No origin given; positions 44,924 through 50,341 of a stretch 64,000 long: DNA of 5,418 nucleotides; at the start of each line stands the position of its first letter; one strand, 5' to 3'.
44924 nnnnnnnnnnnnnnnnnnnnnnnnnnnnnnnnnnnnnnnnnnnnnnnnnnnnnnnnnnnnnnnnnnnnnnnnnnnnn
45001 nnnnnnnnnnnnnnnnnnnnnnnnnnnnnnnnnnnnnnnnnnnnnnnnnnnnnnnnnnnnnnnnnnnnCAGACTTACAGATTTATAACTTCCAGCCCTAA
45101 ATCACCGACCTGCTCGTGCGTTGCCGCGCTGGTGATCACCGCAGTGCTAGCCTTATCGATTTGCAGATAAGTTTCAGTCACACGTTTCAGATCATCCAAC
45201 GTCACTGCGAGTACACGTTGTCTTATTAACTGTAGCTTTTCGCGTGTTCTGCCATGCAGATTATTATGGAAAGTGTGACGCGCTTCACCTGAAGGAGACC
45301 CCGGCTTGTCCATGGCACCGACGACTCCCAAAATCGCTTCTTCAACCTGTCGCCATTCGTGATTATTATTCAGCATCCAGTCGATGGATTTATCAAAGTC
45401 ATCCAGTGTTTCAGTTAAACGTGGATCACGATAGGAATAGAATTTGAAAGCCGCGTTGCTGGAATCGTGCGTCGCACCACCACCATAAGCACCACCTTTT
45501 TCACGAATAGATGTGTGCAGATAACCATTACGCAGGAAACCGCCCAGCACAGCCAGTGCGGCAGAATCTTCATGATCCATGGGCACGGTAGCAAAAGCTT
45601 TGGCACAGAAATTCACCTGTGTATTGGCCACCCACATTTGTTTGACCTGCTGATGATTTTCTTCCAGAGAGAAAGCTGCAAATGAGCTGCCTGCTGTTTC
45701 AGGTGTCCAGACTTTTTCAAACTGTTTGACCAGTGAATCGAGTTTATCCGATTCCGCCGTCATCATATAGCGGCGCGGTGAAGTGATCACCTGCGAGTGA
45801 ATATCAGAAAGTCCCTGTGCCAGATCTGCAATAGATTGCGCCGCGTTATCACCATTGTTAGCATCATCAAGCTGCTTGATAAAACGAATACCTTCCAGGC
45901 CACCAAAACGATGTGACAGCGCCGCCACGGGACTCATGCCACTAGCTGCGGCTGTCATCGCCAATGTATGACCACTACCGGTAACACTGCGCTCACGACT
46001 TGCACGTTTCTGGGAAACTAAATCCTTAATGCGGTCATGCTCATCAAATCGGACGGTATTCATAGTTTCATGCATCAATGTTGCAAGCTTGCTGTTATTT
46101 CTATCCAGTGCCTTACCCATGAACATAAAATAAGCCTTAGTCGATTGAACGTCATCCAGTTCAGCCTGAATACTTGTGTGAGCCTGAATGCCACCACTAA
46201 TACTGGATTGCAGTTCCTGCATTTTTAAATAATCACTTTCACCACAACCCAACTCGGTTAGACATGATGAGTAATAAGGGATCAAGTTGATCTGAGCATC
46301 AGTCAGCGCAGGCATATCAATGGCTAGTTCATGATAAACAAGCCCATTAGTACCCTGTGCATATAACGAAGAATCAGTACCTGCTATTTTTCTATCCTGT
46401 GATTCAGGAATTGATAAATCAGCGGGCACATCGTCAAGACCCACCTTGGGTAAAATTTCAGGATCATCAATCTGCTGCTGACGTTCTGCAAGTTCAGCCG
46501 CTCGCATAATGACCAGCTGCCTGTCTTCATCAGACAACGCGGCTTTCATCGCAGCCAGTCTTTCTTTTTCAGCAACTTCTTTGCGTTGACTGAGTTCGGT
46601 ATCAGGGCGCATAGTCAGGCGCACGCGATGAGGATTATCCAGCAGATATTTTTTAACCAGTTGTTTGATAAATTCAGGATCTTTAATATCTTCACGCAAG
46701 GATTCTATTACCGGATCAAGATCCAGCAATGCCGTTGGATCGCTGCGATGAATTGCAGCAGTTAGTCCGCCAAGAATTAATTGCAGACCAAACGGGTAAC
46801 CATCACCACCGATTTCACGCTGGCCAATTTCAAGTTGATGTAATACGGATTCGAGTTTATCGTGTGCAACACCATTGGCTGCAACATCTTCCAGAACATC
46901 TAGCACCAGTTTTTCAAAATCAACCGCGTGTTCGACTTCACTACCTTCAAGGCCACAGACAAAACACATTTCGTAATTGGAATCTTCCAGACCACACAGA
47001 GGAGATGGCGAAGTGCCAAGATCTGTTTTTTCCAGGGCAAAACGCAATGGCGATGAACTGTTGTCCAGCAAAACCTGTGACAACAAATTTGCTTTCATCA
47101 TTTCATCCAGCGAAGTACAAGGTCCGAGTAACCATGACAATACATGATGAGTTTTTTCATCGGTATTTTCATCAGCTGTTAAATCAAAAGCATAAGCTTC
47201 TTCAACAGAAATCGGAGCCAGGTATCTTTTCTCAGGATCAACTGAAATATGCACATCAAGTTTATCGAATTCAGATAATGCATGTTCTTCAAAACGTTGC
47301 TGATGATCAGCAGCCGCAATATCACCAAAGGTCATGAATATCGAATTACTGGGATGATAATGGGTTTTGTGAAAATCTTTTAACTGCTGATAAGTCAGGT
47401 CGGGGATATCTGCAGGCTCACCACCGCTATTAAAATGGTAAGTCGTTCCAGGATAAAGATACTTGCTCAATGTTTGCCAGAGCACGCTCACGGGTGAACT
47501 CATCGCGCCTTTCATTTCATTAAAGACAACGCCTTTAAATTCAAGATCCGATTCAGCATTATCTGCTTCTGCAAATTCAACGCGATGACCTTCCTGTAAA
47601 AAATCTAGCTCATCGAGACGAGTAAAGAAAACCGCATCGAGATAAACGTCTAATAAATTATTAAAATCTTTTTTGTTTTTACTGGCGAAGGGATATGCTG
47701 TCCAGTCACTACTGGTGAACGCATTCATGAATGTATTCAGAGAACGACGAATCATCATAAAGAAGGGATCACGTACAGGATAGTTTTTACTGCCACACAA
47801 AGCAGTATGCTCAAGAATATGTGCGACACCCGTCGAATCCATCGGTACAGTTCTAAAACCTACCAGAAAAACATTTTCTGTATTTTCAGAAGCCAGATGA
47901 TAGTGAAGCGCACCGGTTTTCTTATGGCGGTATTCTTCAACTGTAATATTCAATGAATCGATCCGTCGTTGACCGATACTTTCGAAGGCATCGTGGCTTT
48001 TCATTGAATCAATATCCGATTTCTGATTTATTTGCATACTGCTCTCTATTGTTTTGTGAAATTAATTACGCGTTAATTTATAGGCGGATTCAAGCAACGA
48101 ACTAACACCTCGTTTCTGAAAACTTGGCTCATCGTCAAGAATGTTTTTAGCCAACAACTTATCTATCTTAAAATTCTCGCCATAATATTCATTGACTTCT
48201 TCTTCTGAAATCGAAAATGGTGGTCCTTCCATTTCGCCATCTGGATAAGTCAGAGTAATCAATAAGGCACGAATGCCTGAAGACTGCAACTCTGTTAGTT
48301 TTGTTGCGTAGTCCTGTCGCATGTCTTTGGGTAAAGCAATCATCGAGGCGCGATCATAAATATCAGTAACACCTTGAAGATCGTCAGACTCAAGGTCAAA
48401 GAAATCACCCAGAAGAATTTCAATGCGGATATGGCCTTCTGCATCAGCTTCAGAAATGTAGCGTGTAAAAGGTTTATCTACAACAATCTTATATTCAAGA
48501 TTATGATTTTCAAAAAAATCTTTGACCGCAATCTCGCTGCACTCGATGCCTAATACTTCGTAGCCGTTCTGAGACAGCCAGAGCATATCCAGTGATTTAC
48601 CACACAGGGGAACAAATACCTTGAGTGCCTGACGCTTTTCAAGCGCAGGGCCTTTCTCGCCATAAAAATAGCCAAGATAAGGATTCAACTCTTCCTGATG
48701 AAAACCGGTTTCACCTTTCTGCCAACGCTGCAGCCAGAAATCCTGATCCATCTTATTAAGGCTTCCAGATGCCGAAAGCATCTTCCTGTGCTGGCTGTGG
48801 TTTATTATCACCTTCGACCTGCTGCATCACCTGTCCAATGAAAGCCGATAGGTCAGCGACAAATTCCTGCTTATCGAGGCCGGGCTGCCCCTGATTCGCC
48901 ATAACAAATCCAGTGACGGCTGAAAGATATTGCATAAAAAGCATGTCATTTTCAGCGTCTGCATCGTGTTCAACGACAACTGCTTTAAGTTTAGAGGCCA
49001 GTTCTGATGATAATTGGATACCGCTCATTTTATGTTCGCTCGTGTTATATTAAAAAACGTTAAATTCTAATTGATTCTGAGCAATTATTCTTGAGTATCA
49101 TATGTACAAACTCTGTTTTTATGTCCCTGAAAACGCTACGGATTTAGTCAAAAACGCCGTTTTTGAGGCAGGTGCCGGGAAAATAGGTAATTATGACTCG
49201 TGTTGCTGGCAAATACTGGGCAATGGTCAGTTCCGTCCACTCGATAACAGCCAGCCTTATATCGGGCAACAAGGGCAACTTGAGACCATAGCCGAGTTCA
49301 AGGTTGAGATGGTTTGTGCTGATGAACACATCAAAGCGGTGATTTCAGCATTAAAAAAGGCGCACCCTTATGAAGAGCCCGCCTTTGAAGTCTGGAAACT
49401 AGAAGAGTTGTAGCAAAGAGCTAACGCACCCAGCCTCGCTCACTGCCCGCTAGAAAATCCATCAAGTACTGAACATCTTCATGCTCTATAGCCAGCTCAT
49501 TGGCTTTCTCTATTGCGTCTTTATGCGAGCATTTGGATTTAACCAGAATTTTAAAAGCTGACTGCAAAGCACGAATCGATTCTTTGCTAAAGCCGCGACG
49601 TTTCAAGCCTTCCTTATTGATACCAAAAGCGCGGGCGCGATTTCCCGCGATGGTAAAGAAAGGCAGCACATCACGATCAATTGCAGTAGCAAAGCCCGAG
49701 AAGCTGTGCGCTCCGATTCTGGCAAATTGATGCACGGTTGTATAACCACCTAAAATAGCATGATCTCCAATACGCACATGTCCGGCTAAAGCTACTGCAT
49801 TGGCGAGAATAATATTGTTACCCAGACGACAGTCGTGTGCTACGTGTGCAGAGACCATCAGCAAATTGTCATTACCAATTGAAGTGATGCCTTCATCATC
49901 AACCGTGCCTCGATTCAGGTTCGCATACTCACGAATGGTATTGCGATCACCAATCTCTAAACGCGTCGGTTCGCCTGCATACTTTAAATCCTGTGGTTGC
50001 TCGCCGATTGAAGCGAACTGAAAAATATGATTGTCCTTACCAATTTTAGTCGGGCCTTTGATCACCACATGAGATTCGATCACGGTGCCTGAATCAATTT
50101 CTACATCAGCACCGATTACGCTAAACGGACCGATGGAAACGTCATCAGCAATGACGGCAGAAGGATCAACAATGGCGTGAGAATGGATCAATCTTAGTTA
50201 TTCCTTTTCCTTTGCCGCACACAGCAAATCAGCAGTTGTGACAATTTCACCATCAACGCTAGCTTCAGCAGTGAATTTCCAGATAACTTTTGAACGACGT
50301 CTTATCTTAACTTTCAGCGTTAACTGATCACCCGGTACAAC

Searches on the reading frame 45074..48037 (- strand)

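Call 30: search_protein_families(library=pfam, proteins=[window:45074-48037:-], max_evalue=0.0001)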
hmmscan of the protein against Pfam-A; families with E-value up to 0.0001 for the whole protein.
window:45074-48037:- (987 aa): 4 families
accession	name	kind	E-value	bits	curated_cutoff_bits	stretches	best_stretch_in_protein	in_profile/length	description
PF08367.16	M16C_assoc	-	3.9e-68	229.8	25.3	1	476-723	1-252/252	Peptidase M16C associated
PF22516.1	PreP_C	-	2e-26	93.1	27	1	801-969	3-171/173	PreP C-terminal domain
PF05193.26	Peptidase_M16_C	-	3.6e-25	89.3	23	2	213-402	1-181/181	Peptidase M16 inactive domain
PF00675.25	Peptidase_M16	-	8.7e-10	39.1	22.3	1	60-154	22-113/149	Insulinase (Peptidase family M16)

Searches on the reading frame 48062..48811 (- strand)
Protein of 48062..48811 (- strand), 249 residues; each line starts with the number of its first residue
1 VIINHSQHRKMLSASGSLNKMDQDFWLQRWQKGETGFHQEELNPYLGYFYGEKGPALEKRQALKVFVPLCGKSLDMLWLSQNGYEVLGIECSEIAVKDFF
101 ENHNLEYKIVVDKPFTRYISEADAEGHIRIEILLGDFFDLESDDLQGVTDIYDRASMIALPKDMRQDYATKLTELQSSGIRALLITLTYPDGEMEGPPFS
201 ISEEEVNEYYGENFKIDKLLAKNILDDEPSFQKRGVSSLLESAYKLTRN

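Call 30: search_protein_families(library=pfam, proteins=[window:48062-48811:-], max_evalue=0.0001)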
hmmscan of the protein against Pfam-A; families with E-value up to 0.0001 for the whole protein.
window:48062-48811:- (249 aa): 1 family
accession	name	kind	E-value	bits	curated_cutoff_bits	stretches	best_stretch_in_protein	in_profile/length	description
PF05724.17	TPMT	-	2.5e-64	217.4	26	1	21-248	1-217/218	Thiopurine S-methyltransferase (TPMT)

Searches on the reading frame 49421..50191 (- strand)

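Call 30: search_protein_families(library=pfam, proteins=[window:49421-50191:-], max_evalue=0.0001)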
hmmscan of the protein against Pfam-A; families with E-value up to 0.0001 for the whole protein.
window:49421-50191:- (256 aa): 4 families
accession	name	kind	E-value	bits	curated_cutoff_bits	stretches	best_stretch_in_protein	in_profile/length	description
PF13720.11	Acetyltransf_11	-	4.2e-25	88.4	24.5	1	174-254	1-81/82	Udp N-acetylglucosamine O-acyltransferase; Domain 2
PF00132.30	Hexapep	-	8.1e-24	82.7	27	2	12-46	2-36/36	Bacterial transferase hexapeptide (six repeats)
PF25087.1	GMPPB_C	-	2.3e-06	27.7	39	0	5-45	4-44/110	GMPPB C-terminal domain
PF25084.1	LbH_EIF2B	-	5.7e-06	26.7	54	0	11-53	61-102/105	EIF2B subunit epsilon LbH domain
